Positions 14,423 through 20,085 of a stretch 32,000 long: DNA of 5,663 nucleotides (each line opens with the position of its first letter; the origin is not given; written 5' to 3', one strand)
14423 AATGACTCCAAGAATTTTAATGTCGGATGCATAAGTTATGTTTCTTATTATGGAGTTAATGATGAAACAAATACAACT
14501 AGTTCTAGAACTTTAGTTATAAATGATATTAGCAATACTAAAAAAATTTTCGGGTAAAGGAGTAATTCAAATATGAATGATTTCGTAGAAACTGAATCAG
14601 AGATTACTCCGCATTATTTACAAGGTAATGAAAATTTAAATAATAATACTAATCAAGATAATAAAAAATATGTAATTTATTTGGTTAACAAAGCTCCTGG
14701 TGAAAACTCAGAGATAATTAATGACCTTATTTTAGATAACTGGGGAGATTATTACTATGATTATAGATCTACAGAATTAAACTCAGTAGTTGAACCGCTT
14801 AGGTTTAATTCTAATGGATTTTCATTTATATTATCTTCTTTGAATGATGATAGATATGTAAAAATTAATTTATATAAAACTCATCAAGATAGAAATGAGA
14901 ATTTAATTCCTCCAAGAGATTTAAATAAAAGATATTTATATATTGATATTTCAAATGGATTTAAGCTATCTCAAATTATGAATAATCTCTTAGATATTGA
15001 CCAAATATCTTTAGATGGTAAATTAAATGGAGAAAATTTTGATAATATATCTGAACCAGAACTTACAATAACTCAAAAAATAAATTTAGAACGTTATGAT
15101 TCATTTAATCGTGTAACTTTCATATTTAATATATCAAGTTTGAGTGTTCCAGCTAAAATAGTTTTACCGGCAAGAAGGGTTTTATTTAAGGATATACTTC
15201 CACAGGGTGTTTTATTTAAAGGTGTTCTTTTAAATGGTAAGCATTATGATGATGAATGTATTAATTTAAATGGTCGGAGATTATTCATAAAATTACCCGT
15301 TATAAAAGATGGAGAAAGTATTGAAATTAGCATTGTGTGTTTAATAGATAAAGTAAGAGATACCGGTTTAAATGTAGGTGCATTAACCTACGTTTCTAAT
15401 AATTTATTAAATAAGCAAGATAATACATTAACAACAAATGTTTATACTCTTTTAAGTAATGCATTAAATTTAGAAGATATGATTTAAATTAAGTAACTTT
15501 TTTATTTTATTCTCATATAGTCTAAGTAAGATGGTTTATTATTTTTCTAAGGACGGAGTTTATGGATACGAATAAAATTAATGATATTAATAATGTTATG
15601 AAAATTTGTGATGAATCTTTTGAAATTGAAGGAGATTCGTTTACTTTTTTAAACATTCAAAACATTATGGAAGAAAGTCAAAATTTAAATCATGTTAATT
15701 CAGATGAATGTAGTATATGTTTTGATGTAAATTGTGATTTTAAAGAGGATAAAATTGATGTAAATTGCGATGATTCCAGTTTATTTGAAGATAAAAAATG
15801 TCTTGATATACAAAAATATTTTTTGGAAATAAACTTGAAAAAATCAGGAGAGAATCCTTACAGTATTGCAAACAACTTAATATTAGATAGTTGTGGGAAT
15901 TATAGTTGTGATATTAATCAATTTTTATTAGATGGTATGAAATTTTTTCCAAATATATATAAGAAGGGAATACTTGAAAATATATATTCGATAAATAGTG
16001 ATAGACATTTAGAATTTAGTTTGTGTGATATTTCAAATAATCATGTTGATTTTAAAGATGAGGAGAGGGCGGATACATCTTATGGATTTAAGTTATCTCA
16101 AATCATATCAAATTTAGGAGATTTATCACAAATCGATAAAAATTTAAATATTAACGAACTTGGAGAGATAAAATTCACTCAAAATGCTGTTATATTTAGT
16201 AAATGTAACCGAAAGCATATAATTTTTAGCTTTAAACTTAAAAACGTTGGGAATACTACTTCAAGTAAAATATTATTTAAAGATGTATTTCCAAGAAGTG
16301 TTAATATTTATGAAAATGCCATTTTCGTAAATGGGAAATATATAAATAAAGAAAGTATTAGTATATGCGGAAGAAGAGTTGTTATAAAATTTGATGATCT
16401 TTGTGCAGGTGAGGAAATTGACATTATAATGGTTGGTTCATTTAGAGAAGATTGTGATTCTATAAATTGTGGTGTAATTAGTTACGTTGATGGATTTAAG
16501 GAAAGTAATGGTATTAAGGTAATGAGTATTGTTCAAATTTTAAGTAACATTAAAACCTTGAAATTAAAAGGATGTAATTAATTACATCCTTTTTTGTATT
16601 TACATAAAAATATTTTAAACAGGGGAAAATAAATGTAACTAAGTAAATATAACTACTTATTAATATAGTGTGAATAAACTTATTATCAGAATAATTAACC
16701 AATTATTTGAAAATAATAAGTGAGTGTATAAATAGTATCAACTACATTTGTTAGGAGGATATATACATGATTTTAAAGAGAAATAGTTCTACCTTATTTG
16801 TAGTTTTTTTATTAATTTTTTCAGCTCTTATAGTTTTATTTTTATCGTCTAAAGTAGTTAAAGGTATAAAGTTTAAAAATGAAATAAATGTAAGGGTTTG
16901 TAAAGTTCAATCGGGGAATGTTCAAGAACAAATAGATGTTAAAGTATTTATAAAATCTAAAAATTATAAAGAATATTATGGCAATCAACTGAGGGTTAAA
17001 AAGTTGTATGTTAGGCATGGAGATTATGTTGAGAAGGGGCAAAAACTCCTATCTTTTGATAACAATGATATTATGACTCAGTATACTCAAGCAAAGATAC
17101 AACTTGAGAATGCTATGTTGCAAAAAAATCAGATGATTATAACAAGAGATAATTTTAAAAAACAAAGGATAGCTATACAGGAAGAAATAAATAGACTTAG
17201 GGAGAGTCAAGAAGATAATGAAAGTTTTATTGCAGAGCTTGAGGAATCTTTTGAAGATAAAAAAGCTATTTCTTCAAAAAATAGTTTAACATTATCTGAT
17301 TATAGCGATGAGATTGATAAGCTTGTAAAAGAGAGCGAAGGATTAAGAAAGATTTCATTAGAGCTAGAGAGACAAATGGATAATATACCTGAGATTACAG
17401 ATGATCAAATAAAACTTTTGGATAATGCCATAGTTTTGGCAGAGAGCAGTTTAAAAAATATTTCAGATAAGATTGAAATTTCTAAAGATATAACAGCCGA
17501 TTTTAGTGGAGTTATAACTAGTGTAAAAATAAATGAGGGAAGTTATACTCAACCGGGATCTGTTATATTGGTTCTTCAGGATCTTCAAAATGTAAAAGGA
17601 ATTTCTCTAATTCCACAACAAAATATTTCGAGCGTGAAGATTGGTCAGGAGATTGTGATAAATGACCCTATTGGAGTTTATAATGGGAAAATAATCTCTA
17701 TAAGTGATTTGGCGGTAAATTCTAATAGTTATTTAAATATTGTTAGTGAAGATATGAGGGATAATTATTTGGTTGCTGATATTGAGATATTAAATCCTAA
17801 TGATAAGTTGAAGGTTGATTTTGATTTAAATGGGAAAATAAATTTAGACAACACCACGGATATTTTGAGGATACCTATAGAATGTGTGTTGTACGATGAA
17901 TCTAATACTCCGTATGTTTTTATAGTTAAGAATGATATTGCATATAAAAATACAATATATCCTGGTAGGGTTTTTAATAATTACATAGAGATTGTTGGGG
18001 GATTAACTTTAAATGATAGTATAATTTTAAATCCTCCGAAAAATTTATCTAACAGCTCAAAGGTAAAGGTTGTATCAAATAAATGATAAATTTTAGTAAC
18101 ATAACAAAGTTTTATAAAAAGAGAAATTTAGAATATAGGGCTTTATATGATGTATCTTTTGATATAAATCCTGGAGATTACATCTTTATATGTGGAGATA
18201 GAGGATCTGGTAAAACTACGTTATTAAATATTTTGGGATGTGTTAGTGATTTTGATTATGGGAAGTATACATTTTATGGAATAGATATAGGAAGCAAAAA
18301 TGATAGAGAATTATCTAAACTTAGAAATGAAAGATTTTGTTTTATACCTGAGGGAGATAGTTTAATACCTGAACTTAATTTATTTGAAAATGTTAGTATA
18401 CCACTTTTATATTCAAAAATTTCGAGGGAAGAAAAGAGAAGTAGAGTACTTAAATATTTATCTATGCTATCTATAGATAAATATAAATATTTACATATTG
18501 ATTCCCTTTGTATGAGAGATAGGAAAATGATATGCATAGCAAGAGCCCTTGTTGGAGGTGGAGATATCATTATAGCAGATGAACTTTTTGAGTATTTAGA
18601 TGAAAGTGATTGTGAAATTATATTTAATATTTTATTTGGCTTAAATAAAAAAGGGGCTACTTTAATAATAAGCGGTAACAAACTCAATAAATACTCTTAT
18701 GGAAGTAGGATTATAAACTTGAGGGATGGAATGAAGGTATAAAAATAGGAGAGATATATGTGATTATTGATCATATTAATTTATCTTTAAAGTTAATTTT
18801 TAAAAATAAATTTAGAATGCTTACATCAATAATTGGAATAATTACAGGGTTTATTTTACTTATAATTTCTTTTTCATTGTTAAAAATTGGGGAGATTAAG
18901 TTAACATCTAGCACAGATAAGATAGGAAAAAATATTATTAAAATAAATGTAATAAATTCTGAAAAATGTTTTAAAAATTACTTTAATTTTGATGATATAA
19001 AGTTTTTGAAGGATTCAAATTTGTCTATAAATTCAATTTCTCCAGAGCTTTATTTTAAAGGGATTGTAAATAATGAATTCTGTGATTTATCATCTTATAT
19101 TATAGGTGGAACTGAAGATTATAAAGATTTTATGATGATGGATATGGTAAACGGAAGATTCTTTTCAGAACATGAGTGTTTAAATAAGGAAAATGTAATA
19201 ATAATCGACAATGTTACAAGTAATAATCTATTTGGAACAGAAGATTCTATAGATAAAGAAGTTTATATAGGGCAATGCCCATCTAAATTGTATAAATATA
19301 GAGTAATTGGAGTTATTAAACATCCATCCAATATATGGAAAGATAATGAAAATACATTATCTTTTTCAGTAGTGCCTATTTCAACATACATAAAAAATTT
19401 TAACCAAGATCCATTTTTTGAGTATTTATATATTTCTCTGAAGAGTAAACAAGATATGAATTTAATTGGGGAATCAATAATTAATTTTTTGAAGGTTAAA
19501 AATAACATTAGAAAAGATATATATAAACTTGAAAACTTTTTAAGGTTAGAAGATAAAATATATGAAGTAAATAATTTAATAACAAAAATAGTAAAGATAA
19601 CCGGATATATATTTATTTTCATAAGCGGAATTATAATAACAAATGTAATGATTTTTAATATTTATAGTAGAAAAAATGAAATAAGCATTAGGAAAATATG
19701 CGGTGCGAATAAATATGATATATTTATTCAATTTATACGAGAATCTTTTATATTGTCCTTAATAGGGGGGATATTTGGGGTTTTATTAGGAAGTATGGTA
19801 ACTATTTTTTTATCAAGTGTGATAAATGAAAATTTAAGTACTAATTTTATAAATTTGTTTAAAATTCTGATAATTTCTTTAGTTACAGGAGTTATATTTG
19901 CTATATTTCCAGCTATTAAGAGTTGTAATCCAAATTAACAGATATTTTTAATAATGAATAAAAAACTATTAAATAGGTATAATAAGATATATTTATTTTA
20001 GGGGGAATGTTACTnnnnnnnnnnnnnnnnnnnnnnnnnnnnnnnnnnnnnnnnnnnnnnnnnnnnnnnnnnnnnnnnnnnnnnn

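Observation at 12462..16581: Four tandem paralogues of an unrecognised protein family: variable N-terminus, conserved core and DUF11-like Ig domain, no signal peptide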

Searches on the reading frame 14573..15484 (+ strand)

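Call 4: search_protein_families(library=pfam, proteins=[window:14573-15484:+], max_evalue=10)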
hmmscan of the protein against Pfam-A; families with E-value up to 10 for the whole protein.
window:14573-15484:+ (304 aa): 2 families
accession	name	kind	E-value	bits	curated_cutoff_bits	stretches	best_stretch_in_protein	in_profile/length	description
PF18781.7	Phage_spike_2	-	0.034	15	25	1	21-55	9-43/76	Phage spike trimer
PF25483.1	DUF7906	-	0.45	10.8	27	1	24-70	104-137/215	Domain of unknown function (DUF7906)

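Call 5: search_protein_families(library=ncbifam, proteins=[window:14573-15484:+], max_evalue=10)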
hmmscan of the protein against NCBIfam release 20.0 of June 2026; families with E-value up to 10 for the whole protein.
window:14573-15484:+ (304 aa): 0 families

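Call 67: search_protein_families(library=phrogs, proteins=[window:14573-15484:+], max_evalue=0.1)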
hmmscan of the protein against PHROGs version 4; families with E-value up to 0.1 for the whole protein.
window:14573-15484:+ (304 aa): 1 family
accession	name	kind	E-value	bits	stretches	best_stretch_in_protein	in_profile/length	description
phrog_11248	-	unknown function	0.019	16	1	28-55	9-36/61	-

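Call 99: search_protein_families(library=padloc, proteins=[window:14573-15484:+], max_evalue=0.01)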
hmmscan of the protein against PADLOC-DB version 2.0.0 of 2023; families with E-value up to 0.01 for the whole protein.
window:14573-15484:+ (304 aa): 0 families

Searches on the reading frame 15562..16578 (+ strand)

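Call 4: search_protein_families(library=pfam, proteins=[window:15562-16578:+], max_evalue=10)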
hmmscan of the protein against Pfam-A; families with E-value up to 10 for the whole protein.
window:15562-16578:+ (339 aa): 0 families

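Call 5: search_protein_families(library=ncbifam, proteins=[window:15562-16578:+], max_evalue=10)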
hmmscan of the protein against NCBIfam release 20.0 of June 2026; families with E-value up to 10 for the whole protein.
window:15562-16578:+ (339 aa): 1 family
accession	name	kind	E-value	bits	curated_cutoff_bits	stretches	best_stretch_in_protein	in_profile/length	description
TIGR01451.2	B_ant_repeat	repeat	0.03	14.3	24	1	220-258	14-52/53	DUF11 type repeat protein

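Call 67: search_protein_families(library=phrogs, proteins=[window:15562-16578:+], max_evalue=0.1)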
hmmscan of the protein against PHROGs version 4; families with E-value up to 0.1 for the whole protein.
window:15562-16578:+ (339 aa): 0 families

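Call 99: search_protein_families(library=padloc, proteins=[window:15562-16578:+], max_evalue=0.01)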
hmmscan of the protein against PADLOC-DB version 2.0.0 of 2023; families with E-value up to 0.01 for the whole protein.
window:15562-16578:+ (339 aa): 0 families

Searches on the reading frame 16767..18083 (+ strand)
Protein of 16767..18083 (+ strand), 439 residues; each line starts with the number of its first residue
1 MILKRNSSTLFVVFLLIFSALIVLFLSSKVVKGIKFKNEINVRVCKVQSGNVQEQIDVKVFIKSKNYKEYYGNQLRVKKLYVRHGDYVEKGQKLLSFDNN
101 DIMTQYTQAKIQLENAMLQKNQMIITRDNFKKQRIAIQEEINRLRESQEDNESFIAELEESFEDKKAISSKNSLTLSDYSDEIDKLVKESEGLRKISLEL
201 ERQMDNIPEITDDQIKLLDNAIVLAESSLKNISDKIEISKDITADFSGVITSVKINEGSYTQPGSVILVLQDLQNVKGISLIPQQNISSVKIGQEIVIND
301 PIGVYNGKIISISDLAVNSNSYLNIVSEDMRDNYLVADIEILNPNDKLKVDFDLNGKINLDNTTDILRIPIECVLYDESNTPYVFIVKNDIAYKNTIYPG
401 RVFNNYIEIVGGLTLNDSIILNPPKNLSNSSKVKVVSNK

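Call 15: search_protein_families(library=pfam, proteins=[window:16767-18083:+], max_evalue=0.001)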
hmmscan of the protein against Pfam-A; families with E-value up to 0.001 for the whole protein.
window:16767-18083:+ (439 aa): 4 families
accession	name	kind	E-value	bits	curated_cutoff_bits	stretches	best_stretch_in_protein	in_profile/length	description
PF16576.10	HlyD_D23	-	2.6e-12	46.9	30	1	230-299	97-168/214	Barrel-sandwich domain of CusB or HlyD membrane-fusion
PF13533.13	Biotin_lipoyl_2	-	1.2e-10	41.3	29.8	1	76-98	10-32/32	Biotin-lipoyl like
PF13437.12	HlyD_3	-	2.7e-10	41.3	22.2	1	242-323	2-87/106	HlyD family secretion protein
PF00364.28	Biotin_lipoyl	-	1.7e-05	25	22.1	0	239-270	42-73/73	Biotin-requiring enzyme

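Call 68: search_protein_families(library=ncbifam, proteins=[window:16767-18083:+], max_evalue=0.01)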
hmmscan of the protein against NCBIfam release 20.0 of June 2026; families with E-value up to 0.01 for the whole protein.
window:16767-18083:+ (439 aa): 15 families
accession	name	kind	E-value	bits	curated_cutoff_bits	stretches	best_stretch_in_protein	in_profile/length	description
TIGR01730.1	RND_mfp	subfamily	2.7e-25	89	94.9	2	224-435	120-321/322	efflux RND transporter periplasmic adaptor subunit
TIGR02971.1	heterocyst_DevB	subfamily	4.4e-12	46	129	1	73-313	23-279/327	ABC exporter membrane fusion protein, DevB family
TIGR00998.1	8a0101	subfamily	1.2e-11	44.1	390.8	1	76-315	52-284/334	EmrA/EmrK family multidrug efflux transporter periplasmic adaptor subunit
TIGR00999.1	8a0102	subfamily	1.2e-08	34.4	319.3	1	225-414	77-257/271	CzcB/NccB family metal efflux transporter periplasmic adaptor subunit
TIGR01843.1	type_I_hlyD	subfamily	1.5e-07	30.8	208.65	1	76-231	53-200/422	HlyD family type I secretion periplasmic adaptor subunit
NF011715.0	PRK15136.1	equivalog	2.8e-06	26.2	563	1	77-150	72-142/390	multidrug efflux MFS transporter periplasmic adaptor subunit EmrA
NF008606.0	PRK11578.1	equivalog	1.1e-05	24.7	342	1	209-422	154-363/371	macrolide transporter subunit MacA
NF006079.0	PRK08225.1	equivalog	0.00013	21.9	95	0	233-270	34-69/70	acetyl-CoA carboxylase biotin carboxyl carrier protein subunit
TIGR03794.1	NHLM_micro_HlyD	equivalog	0.00028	19.9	156.2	1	77-330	69-354/421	NHLP bacteriocin system secretion protein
NF002939.0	PRK03598.1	equivalog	0.00049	19.4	393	1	76-314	54-282/332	secretion protein HlyD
TIGR02168.1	SMC_prok_B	equivalog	0.00055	17.8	567.35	1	97-273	351-530/1181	chromosome segregation protein SMC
TIGR01108.1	oadA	equivalog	0.0024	16.4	756.5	1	177-279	456-557/582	sodium-extruding oxaloacetate decarboxylase subunit alpha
TIGR01348.1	PDHac_trf_long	equivalog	0.0029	16.2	552.1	0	77-273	53-231/587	dihydrolipoyllysine-residue acetyltransferase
NF007785.0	PRK10476.1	equivalog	0.0031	16.4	376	0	76-312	58-284/347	multidrug transporter subunit MdtN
NF004547.1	PRK05889.1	equivalog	0.0072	16.5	75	0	234-270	36-70/71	biotin/lipoyl-binding carrier protein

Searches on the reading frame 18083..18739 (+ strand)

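Call 15: search_protein_families(library=pfam, proteins=[window:18083-18739:+], max_evalue=0.001)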
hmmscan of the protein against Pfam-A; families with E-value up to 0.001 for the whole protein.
window:18083-18739:+ (219 aa): 1 family
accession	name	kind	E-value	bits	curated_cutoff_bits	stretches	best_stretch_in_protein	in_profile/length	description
PF00005.33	ABC_tran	-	2e-17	64.5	25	1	22-168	2-135/137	ABC transporter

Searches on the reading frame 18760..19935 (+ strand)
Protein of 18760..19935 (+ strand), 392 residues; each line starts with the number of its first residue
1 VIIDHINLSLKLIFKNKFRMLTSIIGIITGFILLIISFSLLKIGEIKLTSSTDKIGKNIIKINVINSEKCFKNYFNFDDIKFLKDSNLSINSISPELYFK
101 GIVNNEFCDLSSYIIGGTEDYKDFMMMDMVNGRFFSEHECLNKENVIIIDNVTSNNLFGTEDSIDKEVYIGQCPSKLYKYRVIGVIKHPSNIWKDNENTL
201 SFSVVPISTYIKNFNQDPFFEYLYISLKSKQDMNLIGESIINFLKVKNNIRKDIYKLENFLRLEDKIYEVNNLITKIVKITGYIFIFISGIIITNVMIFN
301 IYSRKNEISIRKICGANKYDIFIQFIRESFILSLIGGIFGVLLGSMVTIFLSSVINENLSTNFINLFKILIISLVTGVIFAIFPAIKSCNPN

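Call 15: search_protein_families(library=pfam, proteins=[window:18760-19935:+], max_evalue=0.001)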
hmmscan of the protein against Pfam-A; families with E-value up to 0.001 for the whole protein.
window:18760-19935:+ (392 aa): 2 families
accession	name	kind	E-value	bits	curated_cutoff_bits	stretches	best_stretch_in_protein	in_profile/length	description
PF12704.14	MacB_PCD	-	2e-17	64.6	27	1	22-240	3-204/207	MacB-like periplasmic core domain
PF02687.27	FtsX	-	2.2e-17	63.6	25.5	1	282-390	4-117/120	FtsX-like permease C-terminal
